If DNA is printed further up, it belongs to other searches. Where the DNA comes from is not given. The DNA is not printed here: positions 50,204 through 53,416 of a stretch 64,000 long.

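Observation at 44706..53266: Compact five-gene glycan-modification locus: FAD oxidase, Wzx flippase, CapK/F390-synthetase-like ligase, GNAT-MTase fusion, and GT2-GT-C fusion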

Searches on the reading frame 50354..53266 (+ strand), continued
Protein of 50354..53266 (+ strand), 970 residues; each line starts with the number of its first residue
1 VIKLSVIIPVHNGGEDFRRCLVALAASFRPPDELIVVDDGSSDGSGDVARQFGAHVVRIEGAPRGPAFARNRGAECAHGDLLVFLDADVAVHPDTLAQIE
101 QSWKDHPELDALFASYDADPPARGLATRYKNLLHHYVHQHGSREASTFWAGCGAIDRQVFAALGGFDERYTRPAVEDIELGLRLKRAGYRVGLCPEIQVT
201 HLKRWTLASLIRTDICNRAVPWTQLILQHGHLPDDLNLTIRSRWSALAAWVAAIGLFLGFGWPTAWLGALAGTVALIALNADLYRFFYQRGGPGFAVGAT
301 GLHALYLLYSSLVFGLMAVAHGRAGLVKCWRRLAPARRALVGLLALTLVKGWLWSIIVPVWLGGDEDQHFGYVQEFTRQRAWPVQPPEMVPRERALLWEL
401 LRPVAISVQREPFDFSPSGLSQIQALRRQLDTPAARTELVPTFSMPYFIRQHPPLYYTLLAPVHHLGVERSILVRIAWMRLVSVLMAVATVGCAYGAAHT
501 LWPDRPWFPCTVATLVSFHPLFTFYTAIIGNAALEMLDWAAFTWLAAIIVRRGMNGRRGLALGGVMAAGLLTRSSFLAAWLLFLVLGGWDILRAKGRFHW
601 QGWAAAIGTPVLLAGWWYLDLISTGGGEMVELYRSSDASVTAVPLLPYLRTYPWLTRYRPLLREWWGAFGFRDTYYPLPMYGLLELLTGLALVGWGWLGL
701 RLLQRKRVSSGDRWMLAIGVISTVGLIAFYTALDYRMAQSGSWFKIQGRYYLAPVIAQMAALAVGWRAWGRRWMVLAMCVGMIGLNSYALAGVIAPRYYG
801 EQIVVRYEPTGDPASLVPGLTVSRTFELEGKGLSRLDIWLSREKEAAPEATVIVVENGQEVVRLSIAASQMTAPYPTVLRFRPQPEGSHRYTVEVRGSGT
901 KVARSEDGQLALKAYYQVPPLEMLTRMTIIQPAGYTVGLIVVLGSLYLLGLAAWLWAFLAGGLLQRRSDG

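Call 50: fold_search(model_id=the predicted structure, library=pdb)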
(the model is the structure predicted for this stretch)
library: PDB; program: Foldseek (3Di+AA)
matches with E <= 10: 1097; with E <= 0.001: 242
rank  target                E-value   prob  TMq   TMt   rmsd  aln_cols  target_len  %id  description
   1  6yv7_B                4.7e-09  1.00  0.22  0.56   8.7       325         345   20  Mannosyltransferase PcManGT from Pyrobaculum calidifontis (released 2020-07-22)
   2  9jn3_B                2.3e-08  1.00  0.21  0.61   8.7       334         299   19  Crystal structure of AvpGT in complex with Ara-A (released 2025-01-29)
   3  6nqt_A                2.7e-08  1.00  0.18  0.34   7.8       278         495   18  GalNac-T2 soaked with UDP-sugar (released 2020-01-29)
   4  6e7i_A                2.9e-08  1.00  0.18  0.34   8.4       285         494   17  Human ppGalNAcT2 I253A/L310A Mutant with EA2 and UDP (released 2020-01-29)
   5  9omm_B                3.1e-08  1.00  0.19  0.63  10.1       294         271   16  WrtF fucosyltransferase - tetrasaccharide product (released 2025-10-29)
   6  6nqt_B                3.7e-08  1.00  0.18  0.34   8.5       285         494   17  GalNac-T2 soaked with UDP-sugar (released 2020-01-29)
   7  9jn3_A                3.7e-08  1.00  0.20  0.58   8.7       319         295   18  Crystal structure of AvpGT in complex with Ara-A (released 2025-01-29)
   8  9omn_B                4.3e-08  1.00  0.19  0.59  10.1       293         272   16  WrtF fucosyltransferase - GDP-2-deoxy-2-fluoro-beta-L-fucose (released 2025-10-29)
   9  9omh_A                4.5e-08  1.00  0.19  0.62  10.0       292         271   15  WrtF fucosyltransferase - Apo (released 2025-10-29)
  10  5fv9_A                4.7e-08  1.00  0.18  0.35   7.9       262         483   18  Crystal structure of GalNAc-T2 in complex with compound 16d (released 2016-03-09)
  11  6nqt_F                5.1e-08  1.00  0.19  0.36   7.0       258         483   19  GalNac-T2 soaked with UDP-sugar (released 2020-01-29)
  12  5fv9_B                5.1e-08  1.00  0.18  0.35   7.8       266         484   18  Crystal structure of GalNAc-T2 in complex with compound 16d (released 2016-03-09)
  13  4d0z_F                5.4e-08  1.00  0.19  0.36   7.6       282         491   18  GalNAc-T2 crystal soaked with UDP-5SGalNAc, mEA2 and manganese (Higher resolution dataset) (released 2014-05-28)
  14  6egs_A                6.1e-08  1.00  0.18  0.35   8.6       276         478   17  Crystal structure of the GalNAc-T2 F104S mutant in complex with UDP-GalNAc (released 2018-04-11)
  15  6nqt_E                6.1e-08  1.00  0.19  0.37  11.8       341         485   17  GalNac-T2 soaked with UDP-sugar (released 2020-01-29)
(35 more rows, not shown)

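Call 64: search_solved_structures(query=A2, max_evalue=1)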
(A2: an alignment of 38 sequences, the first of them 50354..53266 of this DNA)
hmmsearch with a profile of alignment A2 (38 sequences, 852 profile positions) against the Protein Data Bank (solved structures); distinct sequences matched with E-value up to 1: 56.
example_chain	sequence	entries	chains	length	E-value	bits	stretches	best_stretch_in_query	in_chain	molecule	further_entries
5hea_A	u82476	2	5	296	1.3e-20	76.6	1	3-115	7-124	Putative glycosyltransferase (GalT1)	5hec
2z87_A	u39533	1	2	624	3.5e-17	65.3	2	3-113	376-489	Chondroitin synthase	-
2z86_A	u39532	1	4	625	3.5e-17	65.3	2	3-113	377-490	Chondroitin synthase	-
5tze_C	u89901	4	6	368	1.2e-16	63.5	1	1-105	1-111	Glycosyl transferase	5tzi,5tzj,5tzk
5tz8_A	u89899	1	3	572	2.6e-16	62.4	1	1-105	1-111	Glycosyl transferase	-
8vh7_A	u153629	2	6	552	9.7e-16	60.5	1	3-130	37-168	Heparosan synthase B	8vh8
8viw_A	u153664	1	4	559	1e-15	60.5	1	3-130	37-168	Heparosan synthase B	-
3bcv_A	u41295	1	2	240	8.9e-15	57.3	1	2-112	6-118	Putative glycosyltransferase protein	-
22ao_A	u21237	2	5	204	1.7e-14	56.4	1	3-130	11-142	GmaR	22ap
5mlz_A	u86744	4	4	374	1.1e-13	53.8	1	1-109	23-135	Dolichol monophosphate mannose synthase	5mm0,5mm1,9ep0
6p61_A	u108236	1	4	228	1.3e-13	53.5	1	2-125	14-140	Glycosyltransferase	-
6h1j_A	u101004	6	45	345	7.9e-12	47.6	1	2-102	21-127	Probable ss-1,3-N-acetylglucosaminyltransferase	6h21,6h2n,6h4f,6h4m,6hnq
9omh_A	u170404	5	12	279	4.8e-11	45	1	3-109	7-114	Glycosyltransferase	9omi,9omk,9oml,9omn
9omj_A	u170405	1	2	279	4.8e-11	45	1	3-109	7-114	Glycosyltransferase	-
9omm_A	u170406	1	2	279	4.8e-11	45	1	3-109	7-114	Glycosyltransferase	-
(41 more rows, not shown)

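Call 82: find_encoding_contigs(protein=P0044, flank=10000, max_places=1)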
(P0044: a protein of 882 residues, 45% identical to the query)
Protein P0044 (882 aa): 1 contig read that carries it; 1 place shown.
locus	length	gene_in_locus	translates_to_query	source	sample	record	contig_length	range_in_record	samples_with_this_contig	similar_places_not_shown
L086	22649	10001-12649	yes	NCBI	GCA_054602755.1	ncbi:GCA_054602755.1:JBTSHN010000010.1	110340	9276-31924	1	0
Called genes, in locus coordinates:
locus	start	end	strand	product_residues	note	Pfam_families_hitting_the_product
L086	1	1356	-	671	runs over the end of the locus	PF14871:GHL6, PF08532:Glyco_hydro_42M (faint)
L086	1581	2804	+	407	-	PF05977:MFS_3, PF07690:MFS_1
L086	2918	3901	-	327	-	PF01263:Aldose_epim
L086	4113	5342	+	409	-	PF02746:MR_MLE_N, PF13378:MR_MLE_C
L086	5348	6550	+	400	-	PF13439:Glyco_transf_4, PF13579:Glyco_trans_4_4, PF20706:GT4-conflict, PF00534:Glycos_transf_1, PF13692:Glyco_trans_1_4, PF13524:Glyco_trans_1_2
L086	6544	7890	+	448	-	PF27533:CapK_C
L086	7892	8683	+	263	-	PF08241:Methyltransf_11, PF13649:Methyltransf_25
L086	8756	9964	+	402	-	PF02812:ELFV_dehydrog_N, PF00208:ELFV_dehydrog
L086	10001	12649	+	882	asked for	PF00535:Glycos_transf_2, PF10111:Glyco_tranf_2_2, PF13641:Glyco_tranf_2_3, PF13506:Glyco_transf_21 (weak), PF13632:Glyco_trans_2_3 (weak)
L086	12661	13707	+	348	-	PF01208:URO-D (faint)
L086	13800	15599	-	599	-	PF07944:Beta-AFase-like_GH127_cat, PF20736:Glyco_hydro127M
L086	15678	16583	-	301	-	PF00528:BPD_transp_1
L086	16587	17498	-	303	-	PF00528:BPD_transp_1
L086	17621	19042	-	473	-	PF01547:SBP_bac_1, PF13416:SBP_bac_8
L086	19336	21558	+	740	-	PF00512:HisKA, PF02518:HATPase_c, PF00072:Response_reg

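Call 83: find_encoding_contigs(protein=P0034, flank=10000, max_places=1)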
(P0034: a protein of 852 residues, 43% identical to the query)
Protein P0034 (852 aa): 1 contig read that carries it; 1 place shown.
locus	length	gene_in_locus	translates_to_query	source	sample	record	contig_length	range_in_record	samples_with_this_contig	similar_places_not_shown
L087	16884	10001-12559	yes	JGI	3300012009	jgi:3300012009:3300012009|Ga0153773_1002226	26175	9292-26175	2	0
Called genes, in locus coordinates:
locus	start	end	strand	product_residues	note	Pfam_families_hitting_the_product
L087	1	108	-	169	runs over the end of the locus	-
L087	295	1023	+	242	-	PF02527:GidB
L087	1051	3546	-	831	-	PF00515:TPR_1 (faint), PF07719:TPR_2 (faint), PF10602:RPN7 (faint), PF13174:TPR_6 (faint), PF13176:TPR_7 (faint), PF13414:TPR_11 (faint), PF13525:YfiO (weak), PF01464:SLT, +6 more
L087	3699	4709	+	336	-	PF01180:DHO_dh (weak)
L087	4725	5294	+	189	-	PF01923:Cob_adeno_trans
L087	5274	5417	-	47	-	-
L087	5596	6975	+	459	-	PF00890:FAD_binding_2 (weak), PF01266:DAO (weak), PF12831:FAD_oxidored (weak), PF13450:NAD_binding_8, PF01593:Amino_oxidase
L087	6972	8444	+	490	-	PF01943:Polysacc_synt, PF13440:Polysacc_synt_3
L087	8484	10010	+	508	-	PF08241:Methyltransf_11, PF13649:Methyltransf_25, PF13847:Methyltransf_31 (weak)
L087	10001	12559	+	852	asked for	PF00535:Glycos_transf_2, PF10111:Glyco_tranf_2_2, PF13641:Glyco_tranf_2_3, PF13506:Glyco_transf_21 (weak), PF02709:Glyco_transf_7C (weak), PF09913:DUF2142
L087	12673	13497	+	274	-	PF01975:SurE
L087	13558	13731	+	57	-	-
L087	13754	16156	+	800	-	-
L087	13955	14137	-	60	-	-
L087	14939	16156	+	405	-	-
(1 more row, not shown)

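Call 86: list_cluster_members(proteins=[window:50354-53266:+, window:48921-50357:+, window:47567-48928:+, window:46119-47570:+, window:44774-46129:+])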
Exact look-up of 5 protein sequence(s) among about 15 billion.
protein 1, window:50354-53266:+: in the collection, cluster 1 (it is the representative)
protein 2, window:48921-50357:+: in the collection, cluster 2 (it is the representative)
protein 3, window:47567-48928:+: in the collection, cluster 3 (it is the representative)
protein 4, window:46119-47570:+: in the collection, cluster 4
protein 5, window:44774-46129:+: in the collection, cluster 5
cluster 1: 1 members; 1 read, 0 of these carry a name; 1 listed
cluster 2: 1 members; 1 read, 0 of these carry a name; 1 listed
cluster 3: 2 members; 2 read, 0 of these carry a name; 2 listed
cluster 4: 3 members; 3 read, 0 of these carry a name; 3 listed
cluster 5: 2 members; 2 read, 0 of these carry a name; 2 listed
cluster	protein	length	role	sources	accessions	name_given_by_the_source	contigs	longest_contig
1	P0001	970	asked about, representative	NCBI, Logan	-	-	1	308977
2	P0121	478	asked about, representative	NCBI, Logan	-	-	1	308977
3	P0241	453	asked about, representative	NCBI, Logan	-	-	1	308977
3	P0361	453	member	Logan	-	-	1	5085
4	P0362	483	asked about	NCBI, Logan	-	-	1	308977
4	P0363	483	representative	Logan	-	-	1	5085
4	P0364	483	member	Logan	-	-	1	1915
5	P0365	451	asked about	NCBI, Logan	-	-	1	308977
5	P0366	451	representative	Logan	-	-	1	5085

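Call 97: find_encoding_contigs(protein=P0013, flank=10000, max_places=1)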
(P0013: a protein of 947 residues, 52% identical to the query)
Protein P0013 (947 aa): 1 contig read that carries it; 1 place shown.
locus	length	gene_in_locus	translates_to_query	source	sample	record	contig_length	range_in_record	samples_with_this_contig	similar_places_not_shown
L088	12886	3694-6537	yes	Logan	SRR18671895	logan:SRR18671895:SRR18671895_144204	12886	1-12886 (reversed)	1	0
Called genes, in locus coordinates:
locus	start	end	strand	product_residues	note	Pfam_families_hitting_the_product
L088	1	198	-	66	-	?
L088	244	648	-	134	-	-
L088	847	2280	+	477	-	PF00501:AMP-binding, PF27533:CapK_C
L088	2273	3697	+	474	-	PF08241:Methyltransf_11, PF13489:Methyltransf_23 (faint), PF13649:Methyltransf_25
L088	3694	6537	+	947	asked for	PF00535:Glycos_transf_2, PF10111:Glyco_tranf_2_2, PF13641:Glyco_tranf_2_3, PF13506:Glyco_transf_21 (weak), PF13632:Glyco_trans_2_3 (weak), PF13231:PMT_2 (weak)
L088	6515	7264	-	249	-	PF01988:VIT1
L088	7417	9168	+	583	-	PF01551:Peptidase_M23, PF13360:PQQ_2, PF13570:Beta-prop_ACSF4 (faint), PF13360:PQQ_2 (weak)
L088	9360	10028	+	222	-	PF13462:Thioredoxin_4, PF01323:DSBA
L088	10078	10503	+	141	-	PF07884:VKOR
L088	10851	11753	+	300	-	PF01226:Form_Nir_trans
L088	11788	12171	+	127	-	PF07085:DRTGG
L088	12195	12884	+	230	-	?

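Call 98: find_encoding_contigs(protein=P0004, flank=10000, max_places=1)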
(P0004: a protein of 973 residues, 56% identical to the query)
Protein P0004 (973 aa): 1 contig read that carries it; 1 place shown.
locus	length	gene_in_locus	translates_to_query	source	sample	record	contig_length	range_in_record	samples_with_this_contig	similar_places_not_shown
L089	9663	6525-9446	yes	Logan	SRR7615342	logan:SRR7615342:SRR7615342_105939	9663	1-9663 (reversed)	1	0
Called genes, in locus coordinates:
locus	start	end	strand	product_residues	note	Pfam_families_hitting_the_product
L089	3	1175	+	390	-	?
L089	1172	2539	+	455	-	PF27533:CapK_C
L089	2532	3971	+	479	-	PF08241:Methyltransf_11, PF08242:Methyltransf_12 (weak), PF13489:Methyltransf_23 (faint), PF13649:Methyltransf_25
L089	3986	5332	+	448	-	PF27533:CapK_C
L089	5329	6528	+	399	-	PF02812:ELFV_dehydrog_N, PF00208:ELFV_dehydrog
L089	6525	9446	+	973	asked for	PF00535:Glycos_transf_2, PF10111:Glyco_tranf_2_2 (weak), PF13641:Glyco_tranf_2_3, PF13506:Glyco_transf_21 (weak), PF13632:Glyco_trans_2_3, PF13231:PMT_2 (weak)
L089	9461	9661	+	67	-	?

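Call 99: find_encoding_contigs(protein=P0011, flank=10000, max_places=1)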
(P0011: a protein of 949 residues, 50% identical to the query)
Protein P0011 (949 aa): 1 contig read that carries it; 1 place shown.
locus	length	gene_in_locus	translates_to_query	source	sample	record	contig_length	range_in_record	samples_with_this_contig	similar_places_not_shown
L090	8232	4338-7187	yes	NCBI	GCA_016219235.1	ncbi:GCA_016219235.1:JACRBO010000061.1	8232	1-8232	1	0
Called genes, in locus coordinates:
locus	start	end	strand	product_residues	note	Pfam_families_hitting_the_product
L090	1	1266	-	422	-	PF00989:PAS (weak), PF08448:PAS_4, PF13188:PAS_8 (faint), PF13426:PAS_9 (faint), PF08448:PAS_4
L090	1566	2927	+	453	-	PF00501:AMP-binding, PF27533:CapK_C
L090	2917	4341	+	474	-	PF13489:Methyltransf_23 (faint), PF08241:Methyltransf_11, PF13649:Methyltransf_25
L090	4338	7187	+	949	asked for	PF00535:Glycos_transf_2, PF10111:Glyco_tranf_2_2, PF13641:Glyco_tranf_2_3, PF13506:Glyco_transf_21 (faint), PF13231:PMT_2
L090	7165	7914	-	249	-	PF01988:VIT1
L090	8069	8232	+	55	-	?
